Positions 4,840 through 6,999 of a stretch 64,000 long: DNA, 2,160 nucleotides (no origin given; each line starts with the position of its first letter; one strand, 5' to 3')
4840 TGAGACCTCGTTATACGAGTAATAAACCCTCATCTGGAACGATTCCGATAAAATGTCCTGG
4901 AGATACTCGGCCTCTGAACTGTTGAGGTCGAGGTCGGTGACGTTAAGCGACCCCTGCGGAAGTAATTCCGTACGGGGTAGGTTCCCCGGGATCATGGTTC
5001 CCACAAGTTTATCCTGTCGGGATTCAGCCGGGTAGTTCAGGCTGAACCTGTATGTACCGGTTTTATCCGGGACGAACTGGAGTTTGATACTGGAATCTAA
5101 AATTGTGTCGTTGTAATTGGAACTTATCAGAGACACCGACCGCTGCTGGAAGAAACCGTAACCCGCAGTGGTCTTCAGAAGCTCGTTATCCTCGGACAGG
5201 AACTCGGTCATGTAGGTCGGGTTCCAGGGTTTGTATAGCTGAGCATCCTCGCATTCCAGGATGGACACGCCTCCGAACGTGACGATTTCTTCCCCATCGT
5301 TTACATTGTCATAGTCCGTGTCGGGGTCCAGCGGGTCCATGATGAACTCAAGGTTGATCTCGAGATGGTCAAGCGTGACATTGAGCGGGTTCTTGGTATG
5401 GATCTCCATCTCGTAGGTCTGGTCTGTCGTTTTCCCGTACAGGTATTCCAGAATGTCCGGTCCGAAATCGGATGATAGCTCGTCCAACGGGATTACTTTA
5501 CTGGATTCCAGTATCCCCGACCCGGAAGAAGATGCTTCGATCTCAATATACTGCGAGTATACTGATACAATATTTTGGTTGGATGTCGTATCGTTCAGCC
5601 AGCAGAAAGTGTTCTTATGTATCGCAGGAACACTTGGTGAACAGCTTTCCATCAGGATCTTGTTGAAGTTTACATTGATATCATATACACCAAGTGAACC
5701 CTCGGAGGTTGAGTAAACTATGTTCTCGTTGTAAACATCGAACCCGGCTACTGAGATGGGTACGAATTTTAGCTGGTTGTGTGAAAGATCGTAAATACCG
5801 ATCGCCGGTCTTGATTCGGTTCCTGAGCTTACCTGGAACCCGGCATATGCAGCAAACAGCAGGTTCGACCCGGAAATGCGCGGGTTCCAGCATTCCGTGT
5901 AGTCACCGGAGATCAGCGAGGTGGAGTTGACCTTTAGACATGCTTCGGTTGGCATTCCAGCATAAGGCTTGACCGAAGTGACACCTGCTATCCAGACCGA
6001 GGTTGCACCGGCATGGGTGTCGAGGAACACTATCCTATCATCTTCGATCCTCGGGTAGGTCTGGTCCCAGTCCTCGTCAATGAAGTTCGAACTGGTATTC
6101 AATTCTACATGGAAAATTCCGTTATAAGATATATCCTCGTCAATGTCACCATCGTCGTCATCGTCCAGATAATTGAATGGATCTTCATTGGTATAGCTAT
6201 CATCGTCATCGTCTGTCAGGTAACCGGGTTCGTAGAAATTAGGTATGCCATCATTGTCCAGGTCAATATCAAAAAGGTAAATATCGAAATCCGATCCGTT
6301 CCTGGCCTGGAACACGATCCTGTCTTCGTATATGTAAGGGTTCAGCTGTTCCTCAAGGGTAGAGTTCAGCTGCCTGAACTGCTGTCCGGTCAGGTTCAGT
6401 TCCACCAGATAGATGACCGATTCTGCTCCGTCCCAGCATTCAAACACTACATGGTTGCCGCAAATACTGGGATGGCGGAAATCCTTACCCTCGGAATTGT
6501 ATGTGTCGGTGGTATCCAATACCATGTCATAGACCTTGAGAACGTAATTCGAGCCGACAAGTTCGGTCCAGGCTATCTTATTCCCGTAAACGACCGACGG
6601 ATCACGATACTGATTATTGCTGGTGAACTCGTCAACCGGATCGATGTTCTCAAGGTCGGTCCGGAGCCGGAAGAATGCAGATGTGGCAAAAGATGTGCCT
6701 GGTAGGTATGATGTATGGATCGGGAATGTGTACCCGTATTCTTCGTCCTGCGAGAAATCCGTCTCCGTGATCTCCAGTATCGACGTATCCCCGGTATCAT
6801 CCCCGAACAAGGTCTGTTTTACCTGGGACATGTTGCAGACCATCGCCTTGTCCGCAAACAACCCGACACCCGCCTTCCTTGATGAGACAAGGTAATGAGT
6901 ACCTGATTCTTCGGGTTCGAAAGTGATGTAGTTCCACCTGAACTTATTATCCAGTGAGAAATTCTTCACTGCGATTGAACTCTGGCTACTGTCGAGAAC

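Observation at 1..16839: Hidden giant ORF (>=5,613 codons, runs off left edge) missing from the ORF track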

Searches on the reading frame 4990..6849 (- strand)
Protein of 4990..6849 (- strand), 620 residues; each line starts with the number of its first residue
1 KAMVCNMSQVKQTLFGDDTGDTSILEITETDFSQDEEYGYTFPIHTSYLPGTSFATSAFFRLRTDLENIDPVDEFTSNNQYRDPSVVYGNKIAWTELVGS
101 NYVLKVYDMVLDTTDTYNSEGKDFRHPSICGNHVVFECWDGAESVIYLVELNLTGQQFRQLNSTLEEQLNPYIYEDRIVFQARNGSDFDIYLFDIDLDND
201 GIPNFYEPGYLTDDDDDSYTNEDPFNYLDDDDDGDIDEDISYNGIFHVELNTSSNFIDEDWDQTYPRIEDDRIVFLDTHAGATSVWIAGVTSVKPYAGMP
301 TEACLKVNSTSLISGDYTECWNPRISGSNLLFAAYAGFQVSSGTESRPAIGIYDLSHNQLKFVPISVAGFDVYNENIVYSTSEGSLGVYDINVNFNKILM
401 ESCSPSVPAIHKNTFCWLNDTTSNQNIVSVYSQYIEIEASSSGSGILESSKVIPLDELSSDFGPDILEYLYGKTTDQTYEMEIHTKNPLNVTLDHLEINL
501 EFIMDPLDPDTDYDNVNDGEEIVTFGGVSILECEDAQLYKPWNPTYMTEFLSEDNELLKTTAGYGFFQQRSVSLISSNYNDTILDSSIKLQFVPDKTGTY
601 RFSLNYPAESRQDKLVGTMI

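Call 38: search_protein_families(library=pfam, proteins=[window:4990-6849:-], max_evalue=1)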
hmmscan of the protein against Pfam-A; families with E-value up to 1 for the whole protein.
window:4990-6849:- (620 aa): 0 families

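Call 91: search_protein_families(library=ncbifam, proteins=[window:4990-6849:-], max_evalue=0.5)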
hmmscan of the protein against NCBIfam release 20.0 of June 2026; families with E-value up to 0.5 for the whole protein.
window:4990-6849:- (620 aa): 1 family
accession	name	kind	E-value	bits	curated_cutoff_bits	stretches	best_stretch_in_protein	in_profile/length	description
TIGR04275.1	beta_prop_Msarc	repeat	1.2e-16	60.2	85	2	163-195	6-38/40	beta-propeller repeat protein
